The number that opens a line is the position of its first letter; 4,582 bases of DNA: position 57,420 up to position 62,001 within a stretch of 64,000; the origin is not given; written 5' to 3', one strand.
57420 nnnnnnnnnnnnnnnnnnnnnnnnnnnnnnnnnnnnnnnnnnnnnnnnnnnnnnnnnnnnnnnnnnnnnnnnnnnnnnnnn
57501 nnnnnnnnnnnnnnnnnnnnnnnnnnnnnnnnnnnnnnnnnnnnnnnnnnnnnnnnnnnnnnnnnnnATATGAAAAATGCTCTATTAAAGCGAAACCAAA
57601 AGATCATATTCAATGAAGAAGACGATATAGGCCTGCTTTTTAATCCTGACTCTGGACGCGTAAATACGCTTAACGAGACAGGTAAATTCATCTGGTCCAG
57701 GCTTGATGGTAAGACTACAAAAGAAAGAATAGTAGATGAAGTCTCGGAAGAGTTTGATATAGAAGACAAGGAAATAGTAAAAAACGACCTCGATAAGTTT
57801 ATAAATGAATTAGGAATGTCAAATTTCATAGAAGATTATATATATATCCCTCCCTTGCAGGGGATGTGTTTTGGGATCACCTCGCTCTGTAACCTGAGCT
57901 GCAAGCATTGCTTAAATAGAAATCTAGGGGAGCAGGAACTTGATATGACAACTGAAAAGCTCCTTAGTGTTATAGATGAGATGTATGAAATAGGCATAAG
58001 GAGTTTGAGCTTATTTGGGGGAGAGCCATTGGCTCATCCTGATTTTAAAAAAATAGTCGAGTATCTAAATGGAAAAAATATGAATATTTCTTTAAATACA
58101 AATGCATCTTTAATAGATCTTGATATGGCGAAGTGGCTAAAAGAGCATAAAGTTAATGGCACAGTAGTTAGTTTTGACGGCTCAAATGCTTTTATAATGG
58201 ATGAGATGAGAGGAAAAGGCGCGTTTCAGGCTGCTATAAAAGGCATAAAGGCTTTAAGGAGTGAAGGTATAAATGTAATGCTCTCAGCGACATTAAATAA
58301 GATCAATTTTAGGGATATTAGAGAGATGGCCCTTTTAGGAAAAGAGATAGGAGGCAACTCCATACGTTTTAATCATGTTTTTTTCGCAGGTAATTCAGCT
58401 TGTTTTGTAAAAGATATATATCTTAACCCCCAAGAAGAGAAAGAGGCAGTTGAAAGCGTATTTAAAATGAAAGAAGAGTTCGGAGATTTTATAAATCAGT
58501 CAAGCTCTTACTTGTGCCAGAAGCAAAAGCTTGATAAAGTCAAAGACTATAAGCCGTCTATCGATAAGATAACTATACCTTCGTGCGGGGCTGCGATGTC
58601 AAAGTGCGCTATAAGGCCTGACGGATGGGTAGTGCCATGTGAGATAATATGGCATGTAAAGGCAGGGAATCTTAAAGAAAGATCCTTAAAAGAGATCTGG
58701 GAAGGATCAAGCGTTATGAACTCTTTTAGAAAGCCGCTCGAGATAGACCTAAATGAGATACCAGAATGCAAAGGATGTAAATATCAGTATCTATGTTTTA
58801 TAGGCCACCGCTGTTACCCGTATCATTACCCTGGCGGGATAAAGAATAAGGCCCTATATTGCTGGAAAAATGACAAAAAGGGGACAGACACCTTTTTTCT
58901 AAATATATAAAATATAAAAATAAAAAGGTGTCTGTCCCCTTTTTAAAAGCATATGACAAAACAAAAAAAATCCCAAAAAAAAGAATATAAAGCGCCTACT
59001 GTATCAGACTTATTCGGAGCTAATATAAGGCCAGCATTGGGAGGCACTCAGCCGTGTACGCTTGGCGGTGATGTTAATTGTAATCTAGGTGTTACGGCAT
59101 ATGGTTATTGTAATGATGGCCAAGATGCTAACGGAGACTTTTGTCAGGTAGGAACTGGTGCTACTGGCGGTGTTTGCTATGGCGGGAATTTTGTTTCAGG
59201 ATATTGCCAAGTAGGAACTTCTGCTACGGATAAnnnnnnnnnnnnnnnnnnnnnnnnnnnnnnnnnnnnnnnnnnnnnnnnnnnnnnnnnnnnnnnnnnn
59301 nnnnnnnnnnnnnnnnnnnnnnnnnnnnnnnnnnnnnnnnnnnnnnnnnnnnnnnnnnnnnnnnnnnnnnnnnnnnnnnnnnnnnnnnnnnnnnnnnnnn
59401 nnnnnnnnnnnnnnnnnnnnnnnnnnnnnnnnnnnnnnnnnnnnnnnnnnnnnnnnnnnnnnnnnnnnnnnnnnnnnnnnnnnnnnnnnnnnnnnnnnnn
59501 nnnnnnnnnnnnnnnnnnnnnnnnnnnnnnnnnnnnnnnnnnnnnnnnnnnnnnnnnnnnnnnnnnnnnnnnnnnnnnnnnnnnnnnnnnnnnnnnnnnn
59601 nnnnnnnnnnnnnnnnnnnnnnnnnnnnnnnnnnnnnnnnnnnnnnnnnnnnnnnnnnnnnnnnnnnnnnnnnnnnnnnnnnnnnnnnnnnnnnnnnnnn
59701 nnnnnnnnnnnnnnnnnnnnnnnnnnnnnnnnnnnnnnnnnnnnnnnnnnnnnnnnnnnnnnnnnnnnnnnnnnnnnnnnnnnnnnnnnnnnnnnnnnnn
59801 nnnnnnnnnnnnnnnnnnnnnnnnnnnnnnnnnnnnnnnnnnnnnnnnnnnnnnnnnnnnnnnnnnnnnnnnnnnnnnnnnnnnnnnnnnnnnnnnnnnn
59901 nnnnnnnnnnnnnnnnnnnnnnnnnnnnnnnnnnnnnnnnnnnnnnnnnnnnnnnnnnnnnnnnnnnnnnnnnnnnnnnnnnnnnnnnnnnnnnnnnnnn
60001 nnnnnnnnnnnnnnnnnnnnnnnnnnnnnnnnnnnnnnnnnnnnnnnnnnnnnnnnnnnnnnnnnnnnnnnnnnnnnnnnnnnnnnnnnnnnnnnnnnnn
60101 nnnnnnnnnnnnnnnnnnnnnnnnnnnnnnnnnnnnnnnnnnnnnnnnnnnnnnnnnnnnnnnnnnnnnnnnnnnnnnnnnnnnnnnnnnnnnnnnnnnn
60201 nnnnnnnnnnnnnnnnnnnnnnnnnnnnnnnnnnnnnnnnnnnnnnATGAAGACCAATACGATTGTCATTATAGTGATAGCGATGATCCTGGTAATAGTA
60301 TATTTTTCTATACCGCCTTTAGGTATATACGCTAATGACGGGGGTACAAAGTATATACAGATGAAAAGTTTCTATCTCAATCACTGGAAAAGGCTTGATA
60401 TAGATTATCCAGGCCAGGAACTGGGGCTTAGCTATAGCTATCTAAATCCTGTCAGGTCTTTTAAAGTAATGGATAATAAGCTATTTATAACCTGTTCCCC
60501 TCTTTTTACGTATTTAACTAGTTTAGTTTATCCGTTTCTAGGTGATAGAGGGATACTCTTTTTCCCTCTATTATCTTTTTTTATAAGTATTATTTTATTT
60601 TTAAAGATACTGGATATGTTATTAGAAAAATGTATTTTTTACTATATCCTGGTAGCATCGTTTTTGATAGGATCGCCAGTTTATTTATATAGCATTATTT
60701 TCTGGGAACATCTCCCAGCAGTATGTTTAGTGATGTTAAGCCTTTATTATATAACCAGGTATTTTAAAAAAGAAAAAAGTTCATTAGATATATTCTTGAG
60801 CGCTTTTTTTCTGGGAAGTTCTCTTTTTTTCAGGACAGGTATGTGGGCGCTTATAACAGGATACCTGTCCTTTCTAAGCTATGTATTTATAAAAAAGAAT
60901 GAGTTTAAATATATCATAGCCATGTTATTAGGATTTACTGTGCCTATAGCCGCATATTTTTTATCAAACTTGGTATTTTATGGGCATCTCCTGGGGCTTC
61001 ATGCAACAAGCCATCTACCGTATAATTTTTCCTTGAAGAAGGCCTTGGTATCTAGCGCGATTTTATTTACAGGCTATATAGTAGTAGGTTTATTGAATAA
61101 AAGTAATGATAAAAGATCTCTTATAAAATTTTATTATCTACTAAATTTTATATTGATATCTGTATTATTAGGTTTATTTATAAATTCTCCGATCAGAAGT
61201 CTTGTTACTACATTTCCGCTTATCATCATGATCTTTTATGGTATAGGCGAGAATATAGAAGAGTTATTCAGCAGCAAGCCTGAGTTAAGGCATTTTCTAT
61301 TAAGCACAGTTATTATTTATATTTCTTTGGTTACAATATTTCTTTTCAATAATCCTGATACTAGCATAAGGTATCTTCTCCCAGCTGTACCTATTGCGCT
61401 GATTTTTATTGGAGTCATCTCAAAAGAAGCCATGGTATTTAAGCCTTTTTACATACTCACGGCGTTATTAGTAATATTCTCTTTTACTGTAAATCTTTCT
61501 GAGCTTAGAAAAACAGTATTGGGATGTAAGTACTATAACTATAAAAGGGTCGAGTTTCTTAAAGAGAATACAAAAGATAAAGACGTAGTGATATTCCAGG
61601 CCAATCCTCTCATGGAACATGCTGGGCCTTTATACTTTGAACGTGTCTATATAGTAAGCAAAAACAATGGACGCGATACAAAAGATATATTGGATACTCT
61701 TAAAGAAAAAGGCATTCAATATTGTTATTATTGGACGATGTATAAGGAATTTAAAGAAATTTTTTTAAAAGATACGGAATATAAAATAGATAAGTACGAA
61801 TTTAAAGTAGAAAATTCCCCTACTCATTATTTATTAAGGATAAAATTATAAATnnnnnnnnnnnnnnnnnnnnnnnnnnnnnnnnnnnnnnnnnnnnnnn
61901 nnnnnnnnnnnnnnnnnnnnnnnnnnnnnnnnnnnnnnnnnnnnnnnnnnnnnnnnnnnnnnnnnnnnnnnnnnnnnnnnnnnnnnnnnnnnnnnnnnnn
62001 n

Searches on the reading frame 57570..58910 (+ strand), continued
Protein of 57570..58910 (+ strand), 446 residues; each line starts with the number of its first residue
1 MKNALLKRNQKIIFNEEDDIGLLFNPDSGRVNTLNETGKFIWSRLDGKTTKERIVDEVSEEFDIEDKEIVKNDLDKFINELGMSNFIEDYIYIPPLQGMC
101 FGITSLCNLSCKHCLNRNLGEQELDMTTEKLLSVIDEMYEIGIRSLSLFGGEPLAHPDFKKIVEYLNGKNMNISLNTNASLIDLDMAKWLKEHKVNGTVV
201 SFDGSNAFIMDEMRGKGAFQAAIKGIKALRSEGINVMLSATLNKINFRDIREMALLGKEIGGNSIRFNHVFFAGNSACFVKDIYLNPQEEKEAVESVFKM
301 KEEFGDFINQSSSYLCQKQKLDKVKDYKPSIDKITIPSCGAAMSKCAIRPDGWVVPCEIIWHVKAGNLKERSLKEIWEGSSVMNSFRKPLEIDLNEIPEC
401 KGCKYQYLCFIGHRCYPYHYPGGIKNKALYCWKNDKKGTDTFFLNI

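Call 93: find_encoding_contigs(protein=P0013, flank=7000, max_places=1)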
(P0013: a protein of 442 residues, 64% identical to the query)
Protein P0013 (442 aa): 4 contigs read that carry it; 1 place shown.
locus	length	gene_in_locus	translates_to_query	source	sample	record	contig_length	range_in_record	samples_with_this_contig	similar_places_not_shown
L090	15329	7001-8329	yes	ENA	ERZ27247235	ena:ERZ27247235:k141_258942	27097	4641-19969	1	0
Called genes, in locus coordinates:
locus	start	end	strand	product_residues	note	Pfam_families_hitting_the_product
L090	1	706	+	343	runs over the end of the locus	PF01595:CNNM, PF00571:CBS (weak)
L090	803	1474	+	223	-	PF05552:MS_channel_1st_1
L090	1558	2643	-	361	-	PF14907:NTP_transf_5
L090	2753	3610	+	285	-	PF27840:ScmC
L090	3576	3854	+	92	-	PF05402:PqqD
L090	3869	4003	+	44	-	-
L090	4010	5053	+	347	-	PF04055:Radical_SAM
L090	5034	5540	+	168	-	PF00717:Peptidase_S24 (weak)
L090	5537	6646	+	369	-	PF04055:Radical_SAM, PF13353:Fer4_12, PF13186:SPASM (weak)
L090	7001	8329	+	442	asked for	PF05402:PqqD, PF04055:Radical_SAM, PF13353:Fer4_12, PF13186:SPASM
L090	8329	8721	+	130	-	-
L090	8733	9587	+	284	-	PF27840:ScmC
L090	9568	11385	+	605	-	PF00664:ABC_membrane, PF00005:ABC_tran, PF13304:AAA_21 (faint), PF02463:SMC_N (weak)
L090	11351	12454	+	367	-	PF14907:NTP_transf_5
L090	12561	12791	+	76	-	PF13411:MerR_1 (weak), PF00376:MerR (weak)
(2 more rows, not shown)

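Call 94: find_encoding_contigs(protein=P0028, flank=7000, max_places=1)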
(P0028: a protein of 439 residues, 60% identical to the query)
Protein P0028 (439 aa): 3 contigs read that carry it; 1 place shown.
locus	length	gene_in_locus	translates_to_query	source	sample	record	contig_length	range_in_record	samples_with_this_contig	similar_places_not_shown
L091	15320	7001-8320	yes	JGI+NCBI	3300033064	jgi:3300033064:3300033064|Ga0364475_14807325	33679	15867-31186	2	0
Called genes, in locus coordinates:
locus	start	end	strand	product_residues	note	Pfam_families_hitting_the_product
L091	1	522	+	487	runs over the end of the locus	PF02310:B12-binding, PF04055:Radical_SAM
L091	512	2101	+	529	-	PF00501:AMP-binding, PF13193:AMP-binding_C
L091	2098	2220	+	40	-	-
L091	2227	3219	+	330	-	-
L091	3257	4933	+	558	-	PF10060:DUF2298 (weak)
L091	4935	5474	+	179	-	-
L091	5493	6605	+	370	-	PF13353:Fer4_12, PF04055:Radical_SAM, PF13186:SPASM (weak)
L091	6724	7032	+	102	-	PF05402:PqqD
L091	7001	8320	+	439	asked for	PF05402:PqqD, PF13353:Fer4_12 (weak), PF04055:Radical_SAM, PF13186:SPASM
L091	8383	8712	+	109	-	-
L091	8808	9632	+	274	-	PF27840:ScmC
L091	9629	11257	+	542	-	-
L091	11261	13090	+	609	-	PF00664:ABC_membrane, PF00005:ABC_tran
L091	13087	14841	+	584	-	PF00884:Sulfatase, PF16347:SGSH_C (weak)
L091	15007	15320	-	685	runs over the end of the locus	PF01663:Phosphodiest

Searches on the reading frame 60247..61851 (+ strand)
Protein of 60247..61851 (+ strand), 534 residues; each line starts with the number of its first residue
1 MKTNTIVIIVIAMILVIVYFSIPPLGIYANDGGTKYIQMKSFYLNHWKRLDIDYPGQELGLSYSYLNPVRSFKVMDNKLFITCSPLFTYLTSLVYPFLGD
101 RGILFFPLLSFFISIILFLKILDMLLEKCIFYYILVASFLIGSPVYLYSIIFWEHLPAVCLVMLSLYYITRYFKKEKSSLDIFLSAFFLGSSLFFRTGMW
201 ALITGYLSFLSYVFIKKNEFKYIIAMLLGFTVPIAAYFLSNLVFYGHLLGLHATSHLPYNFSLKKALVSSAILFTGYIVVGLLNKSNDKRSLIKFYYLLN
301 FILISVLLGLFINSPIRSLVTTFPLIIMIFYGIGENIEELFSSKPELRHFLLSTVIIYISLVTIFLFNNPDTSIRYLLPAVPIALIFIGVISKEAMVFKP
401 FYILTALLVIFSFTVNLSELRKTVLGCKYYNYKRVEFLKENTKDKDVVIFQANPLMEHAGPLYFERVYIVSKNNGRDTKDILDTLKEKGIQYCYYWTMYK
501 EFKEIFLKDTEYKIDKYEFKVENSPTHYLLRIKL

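Call 3: search_protein_families(library=ncbifam, proteins=[window:60247-61851:+], max_evalue=0.01)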
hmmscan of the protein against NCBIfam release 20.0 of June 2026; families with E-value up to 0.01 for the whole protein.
window:60247-61851:+ (534 aa): 1 family
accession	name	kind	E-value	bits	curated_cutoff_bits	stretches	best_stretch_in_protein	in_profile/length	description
NF047440.1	LA3751_2_3_fam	subfamily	4.4e-48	164.3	200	1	6-491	2-453/460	LA_3751/LA_3752 family putative glycosyltransferase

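Call 4: search_protein_families(library=pfam, proteins=[window:60247-61851:+], max_evalue=0.01)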
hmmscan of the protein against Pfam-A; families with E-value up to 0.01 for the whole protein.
window:60247-61851:+ (534 aa): 0 families

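Call 72: search_protein_families(library=pfam, proteins=[window:60247-61848:+], max_evalue=0.1)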
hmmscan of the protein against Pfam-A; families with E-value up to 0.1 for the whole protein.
window:60247-61848:+ (534 aa): 0 families

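Call 83: search_solved_structures(query=window:60247-61848:+, max_evalue=1)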
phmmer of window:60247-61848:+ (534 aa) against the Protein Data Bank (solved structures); distinct sequences matched with E-value up to 1: 0.
